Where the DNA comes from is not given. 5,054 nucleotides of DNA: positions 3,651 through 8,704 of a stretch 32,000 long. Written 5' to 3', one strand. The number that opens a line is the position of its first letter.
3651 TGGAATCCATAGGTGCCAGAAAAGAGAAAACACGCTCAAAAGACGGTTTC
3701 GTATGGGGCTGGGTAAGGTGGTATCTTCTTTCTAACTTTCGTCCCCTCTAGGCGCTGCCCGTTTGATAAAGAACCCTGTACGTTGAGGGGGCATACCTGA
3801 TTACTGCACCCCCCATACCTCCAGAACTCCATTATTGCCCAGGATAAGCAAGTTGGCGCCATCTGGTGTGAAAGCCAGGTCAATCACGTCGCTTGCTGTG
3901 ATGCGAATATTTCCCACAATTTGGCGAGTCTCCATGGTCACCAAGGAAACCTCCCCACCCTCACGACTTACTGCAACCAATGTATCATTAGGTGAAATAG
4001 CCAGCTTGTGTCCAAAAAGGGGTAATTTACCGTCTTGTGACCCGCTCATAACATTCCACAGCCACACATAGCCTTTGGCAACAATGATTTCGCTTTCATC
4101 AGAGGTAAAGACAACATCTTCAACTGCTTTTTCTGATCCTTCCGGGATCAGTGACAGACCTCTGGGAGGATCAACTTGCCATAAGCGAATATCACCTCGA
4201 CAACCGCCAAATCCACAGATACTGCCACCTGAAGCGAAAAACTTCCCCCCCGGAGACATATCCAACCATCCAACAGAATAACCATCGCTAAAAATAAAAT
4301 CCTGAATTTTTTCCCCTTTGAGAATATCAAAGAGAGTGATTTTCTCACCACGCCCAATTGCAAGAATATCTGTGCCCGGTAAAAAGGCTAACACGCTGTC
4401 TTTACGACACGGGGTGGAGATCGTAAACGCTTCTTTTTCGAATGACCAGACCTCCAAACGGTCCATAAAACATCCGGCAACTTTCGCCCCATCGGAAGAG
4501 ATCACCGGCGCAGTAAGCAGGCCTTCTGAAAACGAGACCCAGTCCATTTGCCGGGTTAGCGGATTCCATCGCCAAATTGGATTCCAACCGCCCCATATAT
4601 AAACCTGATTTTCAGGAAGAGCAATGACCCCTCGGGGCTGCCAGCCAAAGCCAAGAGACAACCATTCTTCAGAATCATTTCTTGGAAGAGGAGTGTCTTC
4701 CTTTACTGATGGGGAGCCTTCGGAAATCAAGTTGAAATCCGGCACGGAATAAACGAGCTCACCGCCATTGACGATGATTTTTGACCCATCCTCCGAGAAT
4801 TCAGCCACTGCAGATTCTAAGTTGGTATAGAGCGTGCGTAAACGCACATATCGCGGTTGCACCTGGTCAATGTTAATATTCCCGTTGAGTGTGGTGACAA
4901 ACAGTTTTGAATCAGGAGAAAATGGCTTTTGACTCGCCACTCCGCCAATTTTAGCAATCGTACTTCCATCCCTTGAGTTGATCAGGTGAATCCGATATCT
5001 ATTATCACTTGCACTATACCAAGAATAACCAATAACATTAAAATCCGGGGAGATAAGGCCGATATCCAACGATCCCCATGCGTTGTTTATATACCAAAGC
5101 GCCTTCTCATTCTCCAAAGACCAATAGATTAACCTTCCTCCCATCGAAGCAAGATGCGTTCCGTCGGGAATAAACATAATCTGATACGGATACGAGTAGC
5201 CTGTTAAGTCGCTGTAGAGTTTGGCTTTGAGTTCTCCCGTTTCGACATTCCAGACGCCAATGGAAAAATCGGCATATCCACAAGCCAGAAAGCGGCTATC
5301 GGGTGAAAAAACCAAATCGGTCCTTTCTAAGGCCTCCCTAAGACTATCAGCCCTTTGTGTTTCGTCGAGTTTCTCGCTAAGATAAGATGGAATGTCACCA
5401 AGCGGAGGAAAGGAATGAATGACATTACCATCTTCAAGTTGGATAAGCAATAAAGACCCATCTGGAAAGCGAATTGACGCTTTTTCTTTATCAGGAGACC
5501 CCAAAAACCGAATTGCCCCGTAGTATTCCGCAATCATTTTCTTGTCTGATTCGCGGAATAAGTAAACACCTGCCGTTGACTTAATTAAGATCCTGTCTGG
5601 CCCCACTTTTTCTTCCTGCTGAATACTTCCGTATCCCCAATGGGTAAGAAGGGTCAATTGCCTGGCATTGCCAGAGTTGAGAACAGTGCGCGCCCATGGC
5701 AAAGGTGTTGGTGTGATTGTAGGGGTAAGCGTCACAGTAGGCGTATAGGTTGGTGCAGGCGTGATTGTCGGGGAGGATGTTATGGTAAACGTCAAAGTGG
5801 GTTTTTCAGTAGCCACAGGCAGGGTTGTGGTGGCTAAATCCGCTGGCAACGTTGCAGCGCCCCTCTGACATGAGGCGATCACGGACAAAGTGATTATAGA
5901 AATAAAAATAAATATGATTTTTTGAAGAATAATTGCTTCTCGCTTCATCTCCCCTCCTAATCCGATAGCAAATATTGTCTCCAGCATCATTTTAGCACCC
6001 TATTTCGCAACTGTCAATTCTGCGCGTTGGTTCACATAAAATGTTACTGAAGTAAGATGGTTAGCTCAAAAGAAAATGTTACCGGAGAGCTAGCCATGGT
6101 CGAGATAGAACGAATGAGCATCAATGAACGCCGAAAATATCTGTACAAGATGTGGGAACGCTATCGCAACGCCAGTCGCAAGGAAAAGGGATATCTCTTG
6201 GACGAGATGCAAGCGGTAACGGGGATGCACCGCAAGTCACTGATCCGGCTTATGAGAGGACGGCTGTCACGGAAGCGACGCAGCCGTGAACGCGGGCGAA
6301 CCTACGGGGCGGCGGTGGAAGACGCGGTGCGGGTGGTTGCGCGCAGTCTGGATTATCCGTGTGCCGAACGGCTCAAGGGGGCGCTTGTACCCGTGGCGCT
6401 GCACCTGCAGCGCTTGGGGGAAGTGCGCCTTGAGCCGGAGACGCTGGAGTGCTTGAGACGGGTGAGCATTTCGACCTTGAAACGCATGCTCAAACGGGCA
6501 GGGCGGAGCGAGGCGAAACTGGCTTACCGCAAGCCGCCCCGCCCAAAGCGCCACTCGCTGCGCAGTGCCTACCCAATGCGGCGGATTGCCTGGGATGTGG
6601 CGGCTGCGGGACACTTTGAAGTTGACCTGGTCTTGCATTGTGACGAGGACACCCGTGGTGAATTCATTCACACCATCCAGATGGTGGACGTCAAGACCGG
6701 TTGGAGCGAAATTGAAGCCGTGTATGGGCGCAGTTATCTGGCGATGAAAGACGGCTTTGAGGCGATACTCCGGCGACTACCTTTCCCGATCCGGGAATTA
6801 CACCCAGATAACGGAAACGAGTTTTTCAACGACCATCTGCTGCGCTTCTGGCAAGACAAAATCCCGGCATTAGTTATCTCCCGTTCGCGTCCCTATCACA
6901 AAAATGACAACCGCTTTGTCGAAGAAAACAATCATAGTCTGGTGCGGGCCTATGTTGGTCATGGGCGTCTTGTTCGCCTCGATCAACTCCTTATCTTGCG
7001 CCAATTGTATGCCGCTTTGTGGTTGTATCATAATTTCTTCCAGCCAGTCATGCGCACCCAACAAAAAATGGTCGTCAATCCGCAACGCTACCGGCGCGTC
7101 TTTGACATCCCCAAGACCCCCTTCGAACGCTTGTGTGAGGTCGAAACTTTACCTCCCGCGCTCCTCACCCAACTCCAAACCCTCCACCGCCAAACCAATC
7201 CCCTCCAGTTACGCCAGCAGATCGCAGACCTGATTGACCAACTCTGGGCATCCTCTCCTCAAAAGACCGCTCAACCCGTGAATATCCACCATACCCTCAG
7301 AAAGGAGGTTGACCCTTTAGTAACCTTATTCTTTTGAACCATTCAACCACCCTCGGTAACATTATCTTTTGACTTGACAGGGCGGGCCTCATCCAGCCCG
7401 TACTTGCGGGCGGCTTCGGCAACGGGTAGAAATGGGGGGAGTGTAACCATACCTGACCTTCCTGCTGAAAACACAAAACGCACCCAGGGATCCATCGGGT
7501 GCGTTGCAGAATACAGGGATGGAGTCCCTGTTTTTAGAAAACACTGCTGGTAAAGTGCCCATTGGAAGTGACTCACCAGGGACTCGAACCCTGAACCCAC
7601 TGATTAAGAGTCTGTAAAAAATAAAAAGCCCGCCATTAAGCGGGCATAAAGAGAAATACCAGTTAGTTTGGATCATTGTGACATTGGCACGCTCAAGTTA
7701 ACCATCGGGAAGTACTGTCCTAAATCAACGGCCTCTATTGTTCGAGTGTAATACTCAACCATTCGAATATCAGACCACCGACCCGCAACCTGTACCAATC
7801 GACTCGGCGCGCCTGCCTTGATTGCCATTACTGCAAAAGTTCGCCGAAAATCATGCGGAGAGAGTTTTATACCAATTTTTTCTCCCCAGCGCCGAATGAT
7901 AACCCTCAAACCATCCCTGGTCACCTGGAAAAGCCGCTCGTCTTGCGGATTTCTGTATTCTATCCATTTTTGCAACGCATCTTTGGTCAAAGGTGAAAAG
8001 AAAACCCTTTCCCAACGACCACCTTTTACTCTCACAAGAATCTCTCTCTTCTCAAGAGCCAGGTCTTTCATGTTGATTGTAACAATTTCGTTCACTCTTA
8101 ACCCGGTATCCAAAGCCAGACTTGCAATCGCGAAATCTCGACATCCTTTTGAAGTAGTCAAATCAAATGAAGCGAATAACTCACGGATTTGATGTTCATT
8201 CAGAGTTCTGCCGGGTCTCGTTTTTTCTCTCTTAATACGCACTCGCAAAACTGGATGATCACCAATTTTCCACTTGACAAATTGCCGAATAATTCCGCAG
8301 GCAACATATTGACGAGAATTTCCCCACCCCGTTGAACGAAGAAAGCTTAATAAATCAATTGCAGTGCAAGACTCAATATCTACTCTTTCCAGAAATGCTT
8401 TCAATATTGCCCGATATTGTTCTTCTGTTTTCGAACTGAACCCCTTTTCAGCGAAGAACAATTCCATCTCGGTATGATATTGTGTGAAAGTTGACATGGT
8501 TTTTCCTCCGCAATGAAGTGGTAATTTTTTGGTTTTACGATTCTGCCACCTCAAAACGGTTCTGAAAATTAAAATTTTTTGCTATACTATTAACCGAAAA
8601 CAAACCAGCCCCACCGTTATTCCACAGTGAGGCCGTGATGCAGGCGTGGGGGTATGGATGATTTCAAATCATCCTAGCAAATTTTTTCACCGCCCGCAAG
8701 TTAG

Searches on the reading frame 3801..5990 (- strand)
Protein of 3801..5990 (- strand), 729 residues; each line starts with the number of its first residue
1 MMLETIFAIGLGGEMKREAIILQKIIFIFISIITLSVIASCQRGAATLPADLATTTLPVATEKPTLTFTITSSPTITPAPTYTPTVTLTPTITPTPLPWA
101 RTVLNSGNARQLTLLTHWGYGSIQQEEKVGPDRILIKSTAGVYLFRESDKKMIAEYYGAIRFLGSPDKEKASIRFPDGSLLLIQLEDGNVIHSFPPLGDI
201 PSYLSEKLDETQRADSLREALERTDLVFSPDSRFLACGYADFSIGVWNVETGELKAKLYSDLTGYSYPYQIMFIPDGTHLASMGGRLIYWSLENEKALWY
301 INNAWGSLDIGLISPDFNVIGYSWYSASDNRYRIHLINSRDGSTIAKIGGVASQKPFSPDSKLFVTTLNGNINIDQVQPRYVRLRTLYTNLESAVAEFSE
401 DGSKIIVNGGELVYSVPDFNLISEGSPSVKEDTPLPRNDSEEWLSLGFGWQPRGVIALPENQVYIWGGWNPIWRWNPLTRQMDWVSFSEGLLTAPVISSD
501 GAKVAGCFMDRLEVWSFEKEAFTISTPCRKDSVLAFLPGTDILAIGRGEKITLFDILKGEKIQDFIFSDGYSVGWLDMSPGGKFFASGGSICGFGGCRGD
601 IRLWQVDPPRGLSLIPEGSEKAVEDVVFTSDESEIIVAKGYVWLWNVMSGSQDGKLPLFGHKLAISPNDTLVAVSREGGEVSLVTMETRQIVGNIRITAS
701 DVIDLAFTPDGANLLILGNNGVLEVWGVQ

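Call 37: search_protein_families(library=pfam, proteins=[window:3801-5990:-], max_evalue=0.001)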
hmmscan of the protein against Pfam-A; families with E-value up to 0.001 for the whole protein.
window:3801-5990:- (729 aa): 14 families
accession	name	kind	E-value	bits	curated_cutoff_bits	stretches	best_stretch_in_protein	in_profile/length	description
PF25174.1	Beta-prop_THOC3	-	1.1e-15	57.8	305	2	579-727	11-157/272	THOC3 beta-propeller domain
PF23414.1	Beta-prop_EML_2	-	2.2e-15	57.2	90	1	176-296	49-157/266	Echinoderm microtubule-associated protein second beta-propeller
PF25173.1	Beta-prop_WDR3_1st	-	1e-13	51.9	154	2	543-727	3-183/184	WDR3 first beta-propeller domain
PF25171.1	Beta-prop_WDR36-Utp21_1st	-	5e-13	49.5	80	0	638-726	128-220/266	WDR36/Utp21 first beta-propeller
PF00400.38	WD40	-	1.2e-08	35.6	27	0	224-248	15-39/39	WD domain, G-beta repeat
PF24814.1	WD40_Prp19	-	1.4e-08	34.6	320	0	218-285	133-197/281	Prp19 WD40 domain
PF12894.13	ANAPC4_WD40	-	1.9e-08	34.9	22.9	0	661-707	42-88/91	Anaphase-promoting complex subunit 4 WD40 domain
PF24817.1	WD40_WDHD1_1st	-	2.7e-08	33.8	109.9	0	597-728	25-157/291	WDHD1 first WD40 domain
PF25172.1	Beta-prop_WDR3_2nd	-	2.9e-08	33.7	140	0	623-727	2-108/293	WDR3 second beta-propeller domain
PF24807.1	WD40_CDC20-Fz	-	1.1e-07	31.9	200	0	603-727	33-163/292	CDC20/Fizzy WD40 domain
PF25168.1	Beta-prop_WDR36-Utp21_2nd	-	1.8e-07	31.2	84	0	653-727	194-268/335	WDR36/Utp21 second beta-propeller domain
PF23393.2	Beta-prop_WDR90_POC16_2nd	-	1.4e-06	28.2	60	0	663-726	42-105/291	WDR90/POC16, second beta-propeller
PF24780.1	WD40_MABP1-WDR62_1st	-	0.00017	21.5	496.3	0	225-262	291-328/328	MABP1/WDR62 first WD40 domain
PF24796.1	WDR55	-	0.00032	20.3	200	0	662-725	12-79/296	WDR55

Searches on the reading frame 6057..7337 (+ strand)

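Call 37: search_protein_families(library=pfam, proteins=[window:6057-7337:+], max_evalue=0.001)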
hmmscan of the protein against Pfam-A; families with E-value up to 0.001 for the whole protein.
window:6057-7337:+ (426 aa): 1 family
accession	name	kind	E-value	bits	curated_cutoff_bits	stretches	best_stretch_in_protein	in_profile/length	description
PF00665.32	rve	-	4.2e-05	24.2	32.6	1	183-266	4-88/102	Integrase core domain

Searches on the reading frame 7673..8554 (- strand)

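Call 37: search_protein_families(library=pfam, proteins=[window:7673-8554:-], max_evalue=0.001)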
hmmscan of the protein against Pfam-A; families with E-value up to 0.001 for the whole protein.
window:7673-8554:- (293 aa): 1 family
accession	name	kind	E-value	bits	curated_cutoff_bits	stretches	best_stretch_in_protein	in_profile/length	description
PF00589.27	Phage_integrase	-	6.9e-27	94.7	27.1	1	117-272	2-168/172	Phage integrase family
